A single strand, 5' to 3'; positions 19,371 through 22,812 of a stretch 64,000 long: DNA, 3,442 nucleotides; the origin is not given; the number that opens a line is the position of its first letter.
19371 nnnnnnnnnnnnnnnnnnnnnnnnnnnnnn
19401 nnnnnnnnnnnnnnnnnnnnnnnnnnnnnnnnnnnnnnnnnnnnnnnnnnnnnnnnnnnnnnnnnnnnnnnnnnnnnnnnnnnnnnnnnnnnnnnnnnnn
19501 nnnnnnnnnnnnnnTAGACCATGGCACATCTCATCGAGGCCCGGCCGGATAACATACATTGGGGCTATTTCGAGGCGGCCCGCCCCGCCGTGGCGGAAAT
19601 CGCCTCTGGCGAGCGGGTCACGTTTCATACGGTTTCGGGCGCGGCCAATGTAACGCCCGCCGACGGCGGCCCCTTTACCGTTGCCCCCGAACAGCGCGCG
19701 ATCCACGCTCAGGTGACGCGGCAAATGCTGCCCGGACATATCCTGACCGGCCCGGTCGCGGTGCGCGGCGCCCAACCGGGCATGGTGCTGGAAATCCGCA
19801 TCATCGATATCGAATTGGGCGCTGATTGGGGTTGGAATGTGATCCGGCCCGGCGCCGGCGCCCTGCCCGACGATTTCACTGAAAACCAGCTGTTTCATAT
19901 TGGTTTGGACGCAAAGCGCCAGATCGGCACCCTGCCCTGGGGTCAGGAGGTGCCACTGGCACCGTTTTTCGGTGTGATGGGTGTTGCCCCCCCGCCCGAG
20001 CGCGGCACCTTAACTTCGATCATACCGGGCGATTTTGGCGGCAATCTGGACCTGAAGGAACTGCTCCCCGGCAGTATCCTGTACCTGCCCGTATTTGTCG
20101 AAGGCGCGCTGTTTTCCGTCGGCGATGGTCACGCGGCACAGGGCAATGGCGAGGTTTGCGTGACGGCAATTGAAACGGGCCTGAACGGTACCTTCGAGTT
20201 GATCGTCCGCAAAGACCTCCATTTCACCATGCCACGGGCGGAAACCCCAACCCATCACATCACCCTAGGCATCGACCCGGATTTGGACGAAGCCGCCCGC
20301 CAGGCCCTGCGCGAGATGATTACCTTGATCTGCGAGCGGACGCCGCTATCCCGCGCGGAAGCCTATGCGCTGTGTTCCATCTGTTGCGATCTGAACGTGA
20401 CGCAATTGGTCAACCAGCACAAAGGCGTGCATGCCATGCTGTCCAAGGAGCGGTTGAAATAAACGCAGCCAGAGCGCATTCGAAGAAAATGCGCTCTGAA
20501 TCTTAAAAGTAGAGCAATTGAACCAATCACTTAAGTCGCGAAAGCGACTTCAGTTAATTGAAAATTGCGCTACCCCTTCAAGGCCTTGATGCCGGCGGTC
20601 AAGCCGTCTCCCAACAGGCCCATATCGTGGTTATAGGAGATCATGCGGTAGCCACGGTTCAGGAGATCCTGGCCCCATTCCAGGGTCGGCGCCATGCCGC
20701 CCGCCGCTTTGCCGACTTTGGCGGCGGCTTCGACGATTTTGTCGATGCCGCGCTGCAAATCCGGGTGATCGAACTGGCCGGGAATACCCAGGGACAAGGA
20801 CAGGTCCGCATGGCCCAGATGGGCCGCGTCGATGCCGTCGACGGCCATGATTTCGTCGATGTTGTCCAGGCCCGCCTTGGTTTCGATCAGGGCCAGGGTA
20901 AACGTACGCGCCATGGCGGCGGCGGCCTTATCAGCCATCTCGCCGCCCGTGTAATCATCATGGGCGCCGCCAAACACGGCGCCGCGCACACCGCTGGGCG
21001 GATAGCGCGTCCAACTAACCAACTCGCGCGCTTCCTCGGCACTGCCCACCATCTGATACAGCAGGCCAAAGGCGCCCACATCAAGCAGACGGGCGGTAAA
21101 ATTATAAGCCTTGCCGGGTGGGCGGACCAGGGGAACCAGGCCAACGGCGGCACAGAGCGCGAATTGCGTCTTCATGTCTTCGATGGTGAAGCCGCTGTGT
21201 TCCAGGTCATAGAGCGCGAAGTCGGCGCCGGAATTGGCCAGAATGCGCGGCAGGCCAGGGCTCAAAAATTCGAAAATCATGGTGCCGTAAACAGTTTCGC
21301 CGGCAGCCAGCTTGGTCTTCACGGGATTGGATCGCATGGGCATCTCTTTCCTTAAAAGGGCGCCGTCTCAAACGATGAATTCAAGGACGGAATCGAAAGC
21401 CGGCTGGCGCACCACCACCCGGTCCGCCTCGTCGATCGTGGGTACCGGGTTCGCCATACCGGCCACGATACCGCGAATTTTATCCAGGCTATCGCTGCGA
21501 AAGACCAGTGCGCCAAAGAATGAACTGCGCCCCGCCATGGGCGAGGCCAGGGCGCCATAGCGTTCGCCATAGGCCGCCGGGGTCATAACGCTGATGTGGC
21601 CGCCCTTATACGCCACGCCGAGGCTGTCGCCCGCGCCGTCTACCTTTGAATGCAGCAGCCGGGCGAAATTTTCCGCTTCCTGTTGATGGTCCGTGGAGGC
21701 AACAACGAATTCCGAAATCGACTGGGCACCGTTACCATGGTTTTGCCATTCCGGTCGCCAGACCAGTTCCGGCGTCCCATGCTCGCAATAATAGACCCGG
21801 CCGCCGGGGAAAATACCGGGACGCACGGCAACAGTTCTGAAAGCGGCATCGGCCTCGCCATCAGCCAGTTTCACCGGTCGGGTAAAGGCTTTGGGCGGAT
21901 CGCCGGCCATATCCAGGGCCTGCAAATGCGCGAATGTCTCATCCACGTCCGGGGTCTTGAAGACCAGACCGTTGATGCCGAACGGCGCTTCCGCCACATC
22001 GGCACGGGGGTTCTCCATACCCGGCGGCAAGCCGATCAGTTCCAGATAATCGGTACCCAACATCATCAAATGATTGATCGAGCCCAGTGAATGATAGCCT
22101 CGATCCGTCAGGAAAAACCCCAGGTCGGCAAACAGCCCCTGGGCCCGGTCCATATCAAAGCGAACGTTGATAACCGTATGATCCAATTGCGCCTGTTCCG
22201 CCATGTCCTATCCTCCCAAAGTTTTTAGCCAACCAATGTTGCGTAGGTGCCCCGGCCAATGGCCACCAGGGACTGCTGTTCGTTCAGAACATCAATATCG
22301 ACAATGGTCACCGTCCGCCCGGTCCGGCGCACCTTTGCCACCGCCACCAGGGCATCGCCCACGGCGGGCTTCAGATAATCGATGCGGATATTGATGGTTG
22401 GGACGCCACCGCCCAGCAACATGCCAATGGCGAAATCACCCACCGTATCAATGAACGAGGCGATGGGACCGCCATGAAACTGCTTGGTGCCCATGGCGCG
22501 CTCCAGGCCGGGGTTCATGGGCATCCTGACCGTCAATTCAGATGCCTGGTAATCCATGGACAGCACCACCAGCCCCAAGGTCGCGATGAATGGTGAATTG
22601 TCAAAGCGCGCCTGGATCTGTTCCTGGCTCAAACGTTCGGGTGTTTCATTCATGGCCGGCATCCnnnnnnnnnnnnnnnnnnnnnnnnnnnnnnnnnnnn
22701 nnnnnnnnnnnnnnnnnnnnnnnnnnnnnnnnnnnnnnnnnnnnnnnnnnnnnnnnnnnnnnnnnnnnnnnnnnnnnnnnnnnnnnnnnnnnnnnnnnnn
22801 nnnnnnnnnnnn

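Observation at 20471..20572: Family of ~104-bp, three-hairpin intergenic repeats (4 copies in 64 kb) with compensatory arm substitutions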

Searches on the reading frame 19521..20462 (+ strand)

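Call 18: search_protein_families(library=pfam, proteins=[window:19521-20462:+])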
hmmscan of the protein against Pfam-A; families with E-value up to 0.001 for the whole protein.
window:19521-20462:+ (313 aa): 1 family
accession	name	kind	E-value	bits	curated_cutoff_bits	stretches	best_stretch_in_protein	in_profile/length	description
PF03069.20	FmdA_AmdA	-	4.1e-30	105.4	27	2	167-298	204-356/373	Acetamidase/Formamidase family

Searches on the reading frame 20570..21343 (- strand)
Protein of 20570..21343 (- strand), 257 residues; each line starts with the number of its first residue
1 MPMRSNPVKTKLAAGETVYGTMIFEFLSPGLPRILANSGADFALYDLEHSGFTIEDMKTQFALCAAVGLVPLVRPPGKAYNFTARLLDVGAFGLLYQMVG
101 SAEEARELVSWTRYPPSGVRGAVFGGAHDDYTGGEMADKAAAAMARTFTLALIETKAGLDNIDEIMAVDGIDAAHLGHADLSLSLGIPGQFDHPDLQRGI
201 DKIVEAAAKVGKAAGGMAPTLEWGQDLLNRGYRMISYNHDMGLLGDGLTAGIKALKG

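Call 18: search_protein_families(library=pfam, proteins=[window:20570-21343:-])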
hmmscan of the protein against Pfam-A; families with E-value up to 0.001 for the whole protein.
window:20570-21343:- (257 aa): 1 family
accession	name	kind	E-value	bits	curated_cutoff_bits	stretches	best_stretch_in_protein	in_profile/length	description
PF03328.21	HpcH_HpaI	-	4.4e-29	101.8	25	1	31-242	13-216/221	HpcH/HpaI aldolase/citrate lyase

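Call 72: find_encoding_contigs(protein=window:20570-21343:-, flank=1500, max_places=10)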
Protein window:20570-21343:- (257 aa): 14 contigs read that carry it; 6 places shown.
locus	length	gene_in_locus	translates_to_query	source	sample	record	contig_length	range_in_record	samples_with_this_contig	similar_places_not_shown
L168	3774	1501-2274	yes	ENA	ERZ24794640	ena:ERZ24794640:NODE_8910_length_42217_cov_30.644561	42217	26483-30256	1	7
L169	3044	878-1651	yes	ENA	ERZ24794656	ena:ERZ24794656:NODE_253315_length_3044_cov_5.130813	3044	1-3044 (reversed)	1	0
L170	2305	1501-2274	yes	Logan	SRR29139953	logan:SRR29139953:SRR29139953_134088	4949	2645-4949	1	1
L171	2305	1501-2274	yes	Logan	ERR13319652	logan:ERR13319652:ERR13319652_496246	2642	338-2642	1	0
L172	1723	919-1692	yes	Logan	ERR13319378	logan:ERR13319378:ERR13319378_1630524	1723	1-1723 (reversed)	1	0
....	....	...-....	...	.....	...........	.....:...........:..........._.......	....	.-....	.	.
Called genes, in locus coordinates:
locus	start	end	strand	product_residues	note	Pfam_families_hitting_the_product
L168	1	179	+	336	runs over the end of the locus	PF08240:ADH_N, PF00107:ADH_zinc_N, PF13602:ADH_zinc_N_2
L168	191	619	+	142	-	PF03061:4HBT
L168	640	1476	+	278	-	PF13468:Glyoxalase_3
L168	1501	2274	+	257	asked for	PF03328:HpcH_HpaI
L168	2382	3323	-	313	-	PF03069:FmdA_AmdA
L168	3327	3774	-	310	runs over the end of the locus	PF00248:Aldo_ket_red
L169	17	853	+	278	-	PF13468:Glyoxalase_3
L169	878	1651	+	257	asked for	PF03328:HpcH_HpaI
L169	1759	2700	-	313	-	PF03069:FmdA_AmdA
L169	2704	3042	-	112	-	?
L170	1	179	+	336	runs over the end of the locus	PF08240:ADH_N, PF00107:ADH_zinc_N, PF13602:ADH_zinc_N_2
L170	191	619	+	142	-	PF03061:4HBT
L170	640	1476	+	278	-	PF13468:Glyoxalase_3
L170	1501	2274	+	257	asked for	PF03328:HpcH_HpaI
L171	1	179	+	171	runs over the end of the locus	?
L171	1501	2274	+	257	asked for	PF03328:HpcH_HpaI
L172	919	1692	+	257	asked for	PF03328:HpcH_HpaI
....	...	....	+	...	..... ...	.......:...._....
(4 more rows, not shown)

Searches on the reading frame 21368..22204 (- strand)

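Call 80: search_protein_families(library=pfam, proteins=[window:21368-22204:-], max_evalue=0.00001)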
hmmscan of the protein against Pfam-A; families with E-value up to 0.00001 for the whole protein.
window:21368-22204:- (278 aa): 1 family
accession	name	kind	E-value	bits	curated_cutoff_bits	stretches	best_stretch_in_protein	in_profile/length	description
PF13468.12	Glyoxalase_3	-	1.6e-23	84.1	25.1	1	7-184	1-176/176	Glyoxalase-like domain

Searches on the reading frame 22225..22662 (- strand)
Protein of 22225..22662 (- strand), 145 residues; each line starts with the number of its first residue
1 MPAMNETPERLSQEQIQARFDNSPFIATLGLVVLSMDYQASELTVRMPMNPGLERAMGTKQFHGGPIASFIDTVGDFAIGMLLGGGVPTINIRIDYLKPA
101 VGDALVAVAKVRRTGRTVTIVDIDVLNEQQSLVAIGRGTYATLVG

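Call 80: search_protein_families(library=pfam, proteins=[window:22225-22662:-], max_evalue=0.00001)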
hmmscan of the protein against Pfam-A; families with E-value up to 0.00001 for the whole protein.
window:22225-22662:- (145 aa): 1 family
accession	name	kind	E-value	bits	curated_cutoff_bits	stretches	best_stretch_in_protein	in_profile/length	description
PF03061.28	4HBT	-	1.7e-12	47.9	20.6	1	63-133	5-78/79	Thioesterase superfamily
